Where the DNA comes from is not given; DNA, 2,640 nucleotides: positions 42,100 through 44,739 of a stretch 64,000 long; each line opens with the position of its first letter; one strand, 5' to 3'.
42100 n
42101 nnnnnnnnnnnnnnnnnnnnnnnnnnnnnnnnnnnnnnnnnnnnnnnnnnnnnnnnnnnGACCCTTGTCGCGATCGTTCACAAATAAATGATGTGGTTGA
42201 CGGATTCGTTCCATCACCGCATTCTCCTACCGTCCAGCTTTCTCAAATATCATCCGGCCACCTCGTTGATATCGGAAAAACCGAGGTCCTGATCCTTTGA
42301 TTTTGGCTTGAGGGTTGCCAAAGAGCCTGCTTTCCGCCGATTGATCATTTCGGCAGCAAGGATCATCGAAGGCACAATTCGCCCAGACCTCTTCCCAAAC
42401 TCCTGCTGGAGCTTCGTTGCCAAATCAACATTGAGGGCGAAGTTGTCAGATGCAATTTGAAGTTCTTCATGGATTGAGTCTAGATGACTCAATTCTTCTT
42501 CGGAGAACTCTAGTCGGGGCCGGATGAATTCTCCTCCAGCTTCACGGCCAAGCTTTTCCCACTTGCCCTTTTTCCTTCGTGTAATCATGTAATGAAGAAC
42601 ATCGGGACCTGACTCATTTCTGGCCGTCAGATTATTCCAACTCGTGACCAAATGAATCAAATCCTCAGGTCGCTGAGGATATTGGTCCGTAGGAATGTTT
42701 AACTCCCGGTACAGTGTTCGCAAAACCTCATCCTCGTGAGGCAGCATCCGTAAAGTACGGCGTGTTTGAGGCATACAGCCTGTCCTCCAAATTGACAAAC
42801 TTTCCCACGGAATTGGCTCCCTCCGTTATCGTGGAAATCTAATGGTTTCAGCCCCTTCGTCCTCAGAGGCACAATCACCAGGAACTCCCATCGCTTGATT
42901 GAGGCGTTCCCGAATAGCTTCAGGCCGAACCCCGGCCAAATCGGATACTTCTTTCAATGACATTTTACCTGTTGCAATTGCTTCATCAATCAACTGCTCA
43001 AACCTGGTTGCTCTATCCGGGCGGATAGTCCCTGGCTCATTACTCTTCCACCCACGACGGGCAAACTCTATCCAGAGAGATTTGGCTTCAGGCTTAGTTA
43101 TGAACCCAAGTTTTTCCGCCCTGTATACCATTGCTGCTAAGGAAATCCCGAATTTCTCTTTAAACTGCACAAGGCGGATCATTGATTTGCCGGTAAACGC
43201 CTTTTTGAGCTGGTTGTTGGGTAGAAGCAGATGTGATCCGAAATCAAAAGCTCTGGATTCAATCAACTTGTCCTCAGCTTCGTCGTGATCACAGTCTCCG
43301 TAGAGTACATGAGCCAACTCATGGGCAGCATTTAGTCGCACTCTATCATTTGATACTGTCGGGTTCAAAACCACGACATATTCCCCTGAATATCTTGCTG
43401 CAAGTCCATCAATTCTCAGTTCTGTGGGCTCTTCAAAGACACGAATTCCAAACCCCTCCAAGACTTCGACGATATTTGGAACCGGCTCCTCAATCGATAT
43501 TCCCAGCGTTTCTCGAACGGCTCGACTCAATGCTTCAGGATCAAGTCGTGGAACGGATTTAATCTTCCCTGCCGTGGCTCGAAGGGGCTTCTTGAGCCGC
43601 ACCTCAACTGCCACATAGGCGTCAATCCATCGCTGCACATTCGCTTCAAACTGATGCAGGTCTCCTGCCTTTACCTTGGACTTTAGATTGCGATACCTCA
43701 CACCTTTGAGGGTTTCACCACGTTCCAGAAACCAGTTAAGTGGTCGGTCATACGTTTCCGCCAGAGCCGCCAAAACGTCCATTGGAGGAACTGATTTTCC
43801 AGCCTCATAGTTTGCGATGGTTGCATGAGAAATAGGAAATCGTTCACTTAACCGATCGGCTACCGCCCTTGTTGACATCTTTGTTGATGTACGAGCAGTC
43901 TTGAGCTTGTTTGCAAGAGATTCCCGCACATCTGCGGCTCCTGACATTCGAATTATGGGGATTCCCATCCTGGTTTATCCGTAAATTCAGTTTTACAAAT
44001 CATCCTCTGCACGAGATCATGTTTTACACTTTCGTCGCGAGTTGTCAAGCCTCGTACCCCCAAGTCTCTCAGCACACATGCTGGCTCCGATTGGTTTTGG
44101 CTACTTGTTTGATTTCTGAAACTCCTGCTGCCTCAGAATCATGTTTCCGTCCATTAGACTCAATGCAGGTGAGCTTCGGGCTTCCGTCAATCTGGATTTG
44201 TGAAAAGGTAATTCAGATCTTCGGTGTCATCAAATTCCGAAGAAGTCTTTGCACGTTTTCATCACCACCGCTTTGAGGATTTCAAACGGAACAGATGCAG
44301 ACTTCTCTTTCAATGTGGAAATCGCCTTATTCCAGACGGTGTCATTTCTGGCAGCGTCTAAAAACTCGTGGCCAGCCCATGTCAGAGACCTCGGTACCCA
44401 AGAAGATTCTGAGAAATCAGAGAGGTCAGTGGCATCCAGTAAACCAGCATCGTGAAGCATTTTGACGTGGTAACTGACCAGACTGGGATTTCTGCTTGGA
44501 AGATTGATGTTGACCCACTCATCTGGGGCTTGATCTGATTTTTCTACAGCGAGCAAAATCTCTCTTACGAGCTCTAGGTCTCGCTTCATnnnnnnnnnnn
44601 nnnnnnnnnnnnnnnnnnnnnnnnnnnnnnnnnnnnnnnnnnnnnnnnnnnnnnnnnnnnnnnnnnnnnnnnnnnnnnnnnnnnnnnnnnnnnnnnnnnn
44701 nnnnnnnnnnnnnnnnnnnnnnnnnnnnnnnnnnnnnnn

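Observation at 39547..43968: Three-gene module: XRE-ImmA/IrrE protease-regulator, a 182-aa unknown, and an 870-aa protein with a FokI-type cleavage domain but no cognate methyltransferase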

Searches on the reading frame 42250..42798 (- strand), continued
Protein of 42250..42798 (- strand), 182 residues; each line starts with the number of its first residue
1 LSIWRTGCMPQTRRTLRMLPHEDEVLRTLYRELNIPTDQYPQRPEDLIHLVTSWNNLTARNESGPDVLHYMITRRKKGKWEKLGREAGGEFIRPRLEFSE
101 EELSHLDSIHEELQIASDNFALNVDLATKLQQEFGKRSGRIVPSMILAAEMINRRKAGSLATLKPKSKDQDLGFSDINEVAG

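Call 118: find_encoding_contigs(protein=P0035, flank=7000, max_places=1)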
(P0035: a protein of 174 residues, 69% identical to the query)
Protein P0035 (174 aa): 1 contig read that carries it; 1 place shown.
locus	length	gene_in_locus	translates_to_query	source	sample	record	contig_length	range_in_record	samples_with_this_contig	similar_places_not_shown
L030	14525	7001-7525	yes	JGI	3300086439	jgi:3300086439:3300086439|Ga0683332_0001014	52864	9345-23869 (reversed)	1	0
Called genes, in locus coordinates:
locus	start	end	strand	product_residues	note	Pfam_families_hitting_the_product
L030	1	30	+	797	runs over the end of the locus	PF00270:DEAD, PF04851:ResIII, PF18766:SWI2_SNF2, PF00271:Helicase_C (weak), PF08463:EcoEI_R_C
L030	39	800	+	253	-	-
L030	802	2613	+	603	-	PF12161:HsdM_N (weak), PF02384:N6_Mtase, PF01170:UPF0020, PF20473:MmeI_Mtase (weak)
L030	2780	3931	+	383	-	PF01420:Methylase_S (weak)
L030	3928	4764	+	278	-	PF20613:HipA_2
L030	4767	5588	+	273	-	PF11236:DUF3037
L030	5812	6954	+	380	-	PF01381:HTH_3 (weak), PF12844:HTH_19 (faint), PF13560:HTH_31, PF06114:Peptidase_M78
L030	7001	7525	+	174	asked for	-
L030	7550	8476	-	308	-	PF04371:PAD_porph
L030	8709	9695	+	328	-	PF06067:DUF932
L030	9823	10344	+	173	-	-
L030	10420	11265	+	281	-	PF12705:PDDEXK_1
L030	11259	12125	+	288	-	-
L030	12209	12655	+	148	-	PF12840:HTH_20 (faint), PF08279:HTH_11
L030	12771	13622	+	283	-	PF22558:REase-ARP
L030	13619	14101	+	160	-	-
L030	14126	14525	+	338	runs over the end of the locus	PF13280:WYL, PF25583:WCX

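Call 119: find_encoding_contigs(protein=P0106, flank=7000, max_places=1)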
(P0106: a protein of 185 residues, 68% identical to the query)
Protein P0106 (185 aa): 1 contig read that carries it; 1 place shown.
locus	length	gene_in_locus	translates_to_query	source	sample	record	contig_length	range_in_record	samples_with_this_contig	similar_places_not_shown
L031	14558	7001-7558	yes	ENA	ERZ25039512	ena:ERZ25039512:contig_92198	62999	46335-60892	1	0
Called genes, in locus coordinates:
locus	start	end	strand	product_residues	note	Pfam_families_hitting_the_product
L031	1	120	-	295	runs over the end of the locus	-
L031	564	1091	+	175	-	-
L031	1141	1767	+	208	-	PF08463:EcoEI_R_C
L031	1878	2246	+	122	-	PF13366:PDDEXK_3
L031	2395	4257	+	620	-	PF12161:HsdM_N, PF02384:N6_Mtase, PF01170:UPF0020 (faint), PF07669:Eco57I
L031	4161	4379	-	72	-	-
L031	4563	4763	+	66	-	-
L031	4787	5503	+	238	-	PF01420:Methylase_S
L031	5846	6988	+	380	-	PF01381:HTH_3, PF12844:HTH_19 (weak), PF13560:HTH_31 (faint), PF06114:Peptidase_M78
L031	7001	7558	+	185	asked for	-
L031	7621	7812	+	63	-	-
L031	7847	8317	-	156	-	PF01850:PIN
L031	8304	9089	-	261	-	-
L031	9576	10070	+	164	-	PF22398:DUF6978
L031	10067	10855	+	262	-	PF08861:DUF1828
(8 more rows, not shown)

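Call 120: find_encoding_contigs(protein=P0121, flank=7000, max_places=1)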
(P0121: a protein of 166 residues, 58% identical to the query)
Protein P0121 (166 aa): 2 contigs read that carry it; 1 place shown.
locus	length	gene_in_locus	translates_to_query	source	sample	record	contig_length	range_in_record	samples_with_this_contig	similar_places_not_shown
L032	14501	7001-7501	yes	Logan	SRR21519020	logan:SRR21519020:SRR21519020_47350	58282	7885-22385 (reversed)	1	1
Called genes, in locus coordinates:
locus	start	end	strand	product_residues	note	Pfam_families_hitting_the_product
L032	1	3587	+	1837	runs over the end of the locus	PF28553:WH_1, PF28554:DUF8437, PF00176:SNF2-rel_dom (faint), PF04851:ResIII, PF28555:Helicase_dom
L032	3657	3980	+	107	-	-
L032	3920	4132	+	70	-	-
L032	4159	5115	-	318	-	PF08401:ArdcN, PF18818:MPTase-PolyVal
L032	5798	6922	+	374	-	PF01381:HTH_3 (weak), PF13560:HTH_31, PF06114:Peptidase_M78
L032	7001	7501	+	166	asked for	-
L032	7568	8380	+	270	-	-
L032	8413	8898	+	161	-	PF18967:PycTM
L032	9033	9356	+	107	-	PF04014:MazE_antitoxin (weak)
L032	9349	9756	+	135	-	PF01850:PIN (weak)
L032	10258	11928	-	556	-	PF02463:SMC_N (weak), PF13175:AAA_15, PF13304:AAA_21, PF13175:AAA_15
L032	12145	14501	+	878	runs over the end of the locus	PF08751:TrwC, PF13245:AAA_19, PF13604:AAA_30, PF01443:Viral_helicase1 (faint), PF22232:TraI_hel_assoc_N (weak)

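Call 122: search_solved_structures(query=L032:7568-8380:+, max_evalue=0.1)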
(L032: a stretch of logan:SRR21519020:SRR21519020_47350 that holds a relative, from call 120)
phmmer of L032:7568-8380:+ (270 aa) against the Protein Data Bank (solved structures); distinct sequences matched with E-value up to 0.1: 4.
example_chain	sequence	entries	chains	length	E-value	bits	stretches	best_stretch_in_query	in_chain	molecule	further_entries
2w01_A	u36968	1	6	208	6e-05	25.7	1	69-216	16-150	ADENYLATE CYCLASE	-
6fht_A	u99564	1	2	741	0.0009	21.8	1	69-215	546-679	Bacteriophytochrome,Adenylate cyclase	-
8jsf_A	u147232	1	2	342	0.021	17.3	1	45-217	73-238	cytidylate cyclase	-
7r65_A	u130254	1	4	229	0.1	15.1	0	53-214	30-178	Adenylate/guanylate cyclase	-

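Call 123: search_solved_structures(query=L025:6562-7530:+, max_evalue=0.01)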
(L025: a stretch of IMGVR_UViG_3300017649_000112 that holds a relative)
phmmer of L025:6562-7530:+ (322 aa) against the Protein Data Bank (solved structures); distinct sequences matched with E-value up to 0.01: 9.
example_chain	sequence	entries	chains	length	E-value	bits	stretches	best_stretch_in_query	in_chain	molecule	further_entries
9wn1_A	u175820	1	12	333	3e-48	167.7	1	14-245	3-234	Patatin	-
9wn0_A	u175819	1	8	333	3e-48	167.7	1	14-245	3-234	Patatin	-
9kh6_A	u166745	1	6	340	3.2e-48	167.6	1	14-245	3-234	Patatin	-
9kh7_A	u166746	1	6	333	4e-47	164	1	14-245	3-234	CBASS cGAMP-activated phospholipase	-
8zr9_A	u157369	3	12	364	9e-35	123.4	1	10-222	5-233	CGAMP-activated phospholipase CapV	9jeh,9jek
9kej_A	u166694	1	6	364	2.4e-34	122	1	10-222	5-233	CGAMP-activated phospholipase CapV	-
9iom_A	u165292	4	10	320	1.7e-17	66.6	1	9-89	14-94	cUMP-AMP-activated phospholipase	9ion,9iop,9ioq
1oxw_A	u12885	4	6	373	3.7e-15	59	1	16-180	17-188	Patatin | Patatin-17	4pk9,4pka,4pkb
6aun_A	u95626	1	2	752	4e-13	52.2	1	17-201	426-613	PLA2G6, iPLA2beta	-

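Call 125: search_solved_structures(query=A5, max_evalue=10, show_alignments=2)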
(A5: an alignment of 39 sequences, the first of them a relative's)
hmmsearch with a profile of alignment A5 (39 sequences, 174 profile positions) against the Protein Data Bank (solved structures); distinct sequences matched with E-value up to 10: 6.
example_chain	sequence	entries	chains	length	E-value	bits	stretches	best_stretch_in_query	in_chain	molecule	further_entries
4ow2_A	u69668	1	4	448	0.047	16.8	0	32-59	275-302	Yop effector YopM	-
4hbl_A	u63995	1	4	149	0.13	15.3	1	22-105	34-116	Transcriptional regulator, MarR family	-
5hlh_A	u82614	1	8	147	0.23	14.5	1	22-105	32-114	MarR family transcriptional regulator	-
5hlg_A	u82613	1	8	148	0.23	14.5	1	22-105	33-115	MarR family transcriptional regulator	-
5hli_A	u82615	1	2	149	0.24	14.5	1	22-105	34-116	MarR family transcriptional regulator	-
7d69_A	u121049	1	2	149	0.54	13.3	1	89-146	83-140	Histone H3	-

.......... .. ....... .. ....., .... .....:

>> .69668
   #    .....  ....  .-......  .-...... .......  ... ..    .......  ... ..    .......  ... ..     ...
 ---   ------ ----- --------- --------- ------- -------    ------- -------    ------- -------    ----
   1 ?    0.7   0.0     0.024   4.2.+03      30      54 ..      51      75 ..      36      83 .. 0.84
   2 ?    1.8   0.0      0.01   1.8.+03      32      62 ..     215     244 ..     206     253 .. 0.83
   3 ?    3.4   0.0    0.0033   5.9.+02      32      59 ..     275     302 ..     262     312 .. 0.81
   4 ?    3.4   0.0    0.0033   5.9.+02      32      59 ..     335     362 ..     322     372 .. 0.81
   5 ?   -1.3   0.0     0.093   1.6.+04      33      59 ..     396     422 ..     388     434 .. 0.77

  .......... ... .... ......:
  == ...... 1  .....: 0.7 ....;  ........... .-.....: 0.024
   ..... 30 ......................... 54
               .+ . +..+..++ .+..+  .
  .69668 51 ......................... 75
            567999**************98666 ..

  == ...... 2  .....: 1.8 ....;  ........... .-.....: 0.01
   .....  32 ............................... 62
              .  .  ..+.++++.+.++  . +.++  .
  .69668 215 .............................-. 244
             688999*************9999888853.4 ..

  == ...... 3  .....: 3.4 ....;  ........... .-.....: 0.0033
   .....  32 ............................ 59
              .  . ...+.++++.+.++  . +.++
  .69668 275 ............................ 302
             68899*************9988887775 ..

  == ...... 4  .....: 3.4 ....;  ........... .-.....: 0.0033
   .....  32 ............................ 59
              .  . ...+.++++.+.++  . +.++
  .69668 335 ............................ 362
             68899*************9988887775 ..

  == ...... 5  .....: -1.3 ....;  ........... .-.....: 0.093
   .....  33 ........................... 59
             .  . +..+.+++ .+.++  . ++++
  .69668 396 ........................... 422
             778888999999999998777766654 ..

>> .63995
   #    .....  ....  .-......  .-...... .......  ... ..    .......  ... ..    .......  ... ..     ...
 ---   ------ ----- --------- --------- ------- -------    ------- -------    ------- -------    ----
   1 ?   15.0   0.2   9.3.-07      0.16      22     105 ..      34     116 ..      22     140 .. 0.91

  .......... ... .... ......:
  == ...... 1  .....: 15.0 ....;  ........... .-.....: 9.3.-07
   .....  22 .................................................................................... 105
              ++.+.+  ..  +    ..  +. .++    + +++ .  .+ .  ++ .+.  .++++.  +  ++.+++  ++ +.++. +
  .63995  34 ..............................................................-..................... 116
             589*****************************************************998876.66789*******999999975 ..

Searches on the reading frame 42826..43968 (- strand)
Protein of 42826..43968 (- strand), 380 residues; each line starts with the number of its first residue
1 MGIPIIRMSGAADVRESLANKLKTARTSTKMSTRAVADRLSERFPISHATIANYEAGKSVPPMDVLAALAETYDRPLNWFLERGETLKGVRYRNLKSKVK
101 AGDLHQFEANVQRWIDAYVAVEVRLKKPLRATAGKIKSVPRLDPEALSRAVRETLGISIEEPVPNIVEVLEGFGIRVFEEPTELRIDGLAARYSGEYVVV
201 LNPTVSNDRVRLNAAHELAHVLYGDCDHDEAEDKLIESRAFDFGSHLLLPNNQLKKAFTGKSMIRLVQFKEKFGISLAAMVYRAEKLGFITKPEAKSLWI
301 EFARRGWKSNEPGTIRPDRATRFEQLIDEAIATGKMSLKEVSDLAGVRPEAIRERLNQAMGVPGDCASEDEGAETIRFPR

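Call 3: search_protein_families(library=pfam, proteins=[window:42826-43968:-], max_evalue=0.1)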
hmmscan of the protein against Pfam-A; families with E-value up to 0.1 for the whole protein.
window:42826-43968:- (380 aa): 9 families
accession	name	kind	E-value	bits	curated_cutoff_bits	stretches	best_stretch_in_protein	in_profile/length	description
PF06114.19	Peptidase_M78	-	5.9e-14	52.4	22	1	171-284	2-122/123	IrrE N-terminal-like domain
PF01381.28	HTH_3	-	2.3e-10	40.8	23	1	22-80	1-55/55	Helix-turn-helix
PF13560.12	HTH_31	-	1.7e-08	35.1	27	1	18-75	2-56/64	Helix-turn-helix domain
PF12844.13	HTH_19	-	2.9e-07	30.7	30.2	1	20-81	2-59/64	Helix-turn-helix domain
PF07022.19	Phage_CI_repr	-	0.0033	18.2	22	1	39-81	17-58/65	Bacteriophage CI repressor helix-turn-helix domain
PF16320.10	Ribosomal_L12_N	-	0.0062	16.7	25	0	268-280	23-34/48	Ribosomal protein L7/L12 dimerisation domain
PF20561.3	DUF6771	-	0.05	13.8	23.7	0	204-229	25-50/63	Domain of unknown function (DUF6771)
PF25399.1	DeaD_dimer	-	0.056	13.9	23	0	48-71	31-54/67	RNA helicase DeaD dimerization domain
PF05957.18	DUF883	-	0.064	13.6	25.4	0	338-360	18-40/53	DUF883 N-terminal domain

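Call 4: search_protein_families(library=padloc, proteins=[window:42826-43968:-], max_evalue=0.1)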
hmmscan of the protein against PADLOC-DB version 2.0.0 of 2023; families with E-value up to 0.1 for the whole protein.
window:42826-43968:- (380 aa): 19 families
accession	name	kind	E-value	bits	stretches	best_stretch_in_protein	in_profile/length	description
PDLC03949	RmrA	-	5.8e-43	145.1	1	20-356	5-333/363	-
PDLC03954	RmrA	-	6.5e-40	135.2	1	19-348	12-353/380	-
PDLC03947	RmrA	-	1.2e-38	131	1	16-343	10-348/383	-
PDLC03948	RmrA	-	6.7e-38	128.6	1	19-312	10-314/397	-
PDLC03951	RmrA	-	4.1e-35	119.5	1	19-340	10-340/400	-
PDLC03955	RmrA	-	2.5e-34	117.1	1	20-356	23-357/371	-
PDLC03950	RmrA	-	1.7e-31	107.5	1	21-345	6-336/369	-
PDLC03946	RmrA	-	1.9e-31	107.1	1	20-344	5-323/357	-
PDLC03944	RmrA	-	1e-30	105.1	1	20-312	9-308/384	-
PDLC03952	RmrA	-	2.7e-30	103.5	1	13-361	18-380/395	-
PDLC03956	RmrA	-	3e-30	103.6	1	18-313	9-312/399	-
PDLC03953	RmrA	-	4.3e-29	99.9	1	38-353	22-347/373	-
PDLC03945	RmrA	-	1.2e-26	91.8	1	22-353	7-361/394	-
PDLC03943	RmrA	-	1.2e-21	75.3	1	21-359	6-346/370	-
PDLC04141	capP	-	1.4e-13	48.9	1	145-285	6-151/242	capP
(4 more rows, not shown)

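Call 5: search_protein_families(library=ncbifam, proteins=[window:42826-43968:-], max_evalue=0.1)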
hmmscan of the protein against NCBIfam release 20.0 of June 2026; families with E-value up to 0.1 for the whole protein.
window:42826-43968:- (380 aa): 8 families
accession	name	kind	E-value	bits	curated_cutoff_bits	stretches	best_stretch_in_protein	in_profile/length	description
NF052239.1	antitox_spr1629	equivalog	1.3e-25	90.4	335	1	21-353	6-361/377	spr1629 family repressor/antitoxin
NF041951.1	phage_RstR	subfamily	1.6e-05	25.1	80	1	18-88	3-69/108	RstR family transcriptional repressor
NF003162.0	PRK04140.1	equivalog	0.00022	20.4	263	1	20-78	129-183/317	transcriptional regulator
NF010465.0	PRK13890.1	equivalog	0.0064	16.6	96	1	38-84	22-68/121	conjugal transfer protein TrbA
NF006015.0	PRK08154.1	subfamily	0.008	15.4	204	1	13-86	26-95/314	anaerobic benzoate catabolism transcriptional regulator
NF050110.1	TransRegBldD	equivalog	0.051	13.3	250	1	12-113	3-101/162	transcriptional regulator BldD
TIGR00270.2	TIGR00270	equivalog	0.064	13.1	110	0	12-69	70-123/159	multiprotein bridging factor aMBF1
NF007257.0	PRK09706.1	subfamily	0.099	12.5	101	0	17-81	5-65/135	transcriptional repressor DicA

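Call 16: search_protein_families(library=phrogs, proteins=[window:42826-43968:-], max_evalue=0.1)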
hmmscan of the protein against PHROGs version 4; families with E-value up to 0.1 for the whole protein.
window:42826-43968:- (380 aa): 19 families
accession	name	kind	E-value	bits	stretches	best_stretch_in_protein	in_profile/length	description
phrog_2439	-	transcription regulation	2.2e-50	172.6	1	20-353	10-348/367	transcriptional regulator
phrog_87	-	other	7.3e-13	49.8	1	157-289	33-166/227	metallo-protease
phrog_8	-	transcription regulation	7.6e-10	39.7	1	13-89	72-144/346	transcriptional regulator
phrog_1914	-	unknown function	1.1e-08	36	1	178-287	59-177/222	-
phrog_1516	-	unknown function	1.3e-08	35.7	1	177-283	54-172/227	-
phrog_4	-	transcription regulation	5.4e-08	33.2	1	15-104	130-227/400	transcriptional repressor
phrog_3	-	transcription regulation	2.9e-07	31.6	1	15-86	86-153/430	transcriptional repressor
phrog_2328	-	transcription regulation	4.1e-07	30.9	1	15-82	13-76/128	transcriptional repressor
phrog_6499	-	transcription regulation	2.9e-06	27.8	1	18-76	7-67/157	transcriptional regulator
phrog_2967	-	transcription regulation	7.3e-05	23.4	1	15-82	8-71/225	transcriptional regulator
phrog_1373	-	transcription regulation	0.0001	23.3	1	18-97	64-139/166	transcriptional regulator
phrog_3037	-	transcription regulation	0.00013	22.8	1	23-82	23-76/189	transcriptional repressor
phrog_19315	-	unknown function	0.00092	19.3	1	194-287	78-179/348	-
phrog_4836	-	transcription regulation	0.0032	18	1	14-114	72-167/194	CII-like regulator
phrog_4583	-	transcription regulation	0.0043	18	0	13-83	6-72/81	transcriptional repressor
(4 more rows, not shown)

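Call 108: search_solved_structures(query=window:42826-43968:-, max_evalue=0.01)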
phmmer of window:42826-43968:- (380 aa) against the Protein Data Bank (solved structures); distinct sequences matched with E-value up to 0.01: 0.

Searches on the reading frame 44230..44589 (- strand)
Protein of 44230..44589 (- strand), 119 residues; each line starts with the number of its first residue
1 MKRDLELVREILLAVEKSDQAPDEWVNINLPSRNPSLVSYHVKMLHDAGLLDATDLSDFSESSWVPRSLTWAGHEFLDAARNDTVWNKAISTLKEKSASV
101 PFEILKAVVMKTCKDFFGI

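Call 3: search_protein_families(library=pfam, proteins=[window:44230-44589:-], max_evalue=0.1)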
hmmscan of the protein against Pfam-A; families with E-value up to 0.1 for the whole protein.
window:44230-44589:- (119 aa): 2 families
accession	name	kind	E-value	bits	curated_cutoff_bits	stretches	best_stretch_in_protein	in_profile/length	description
PF10711.15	DUF2513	-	6.4e-28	97.5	29.6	1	2-98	1-99/100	Hypothetical protein (DUF2513)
PF01022.26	HTH_5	-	0.0091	16.3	22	1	34-51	28-45/47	Bacterial regulatory protein, arsR family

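Call 4: search_protein_families(library=padloc, proteins=[window:44230-44589:-], max_evalue=0.1)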
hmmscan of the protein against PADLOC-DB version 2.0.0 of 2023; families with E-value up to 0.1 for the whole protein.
window:44230-44589:- (119 aa): 0 families

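Call 5: search_protein_families(library=ncbifam, proteins=[window:44230-44589:-], max_evalue=0.1)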
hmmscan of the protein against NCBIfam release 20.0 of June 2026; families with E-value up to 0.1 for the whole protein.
window:44230-44589:- (119 aa): 0 families

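Call 16: search_protein_families(library=phrogs, proteins=[window:44230-44589:-], max_evalue=0.1)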
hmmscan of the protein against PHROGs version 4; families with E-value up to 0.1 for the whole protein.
window:44230-44589:- (119 aa): 1 family
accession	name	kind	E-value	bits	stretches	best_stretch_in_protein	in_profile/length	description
phrog_585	-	unknown function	2e-25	90.5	1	1-115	1-123/128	-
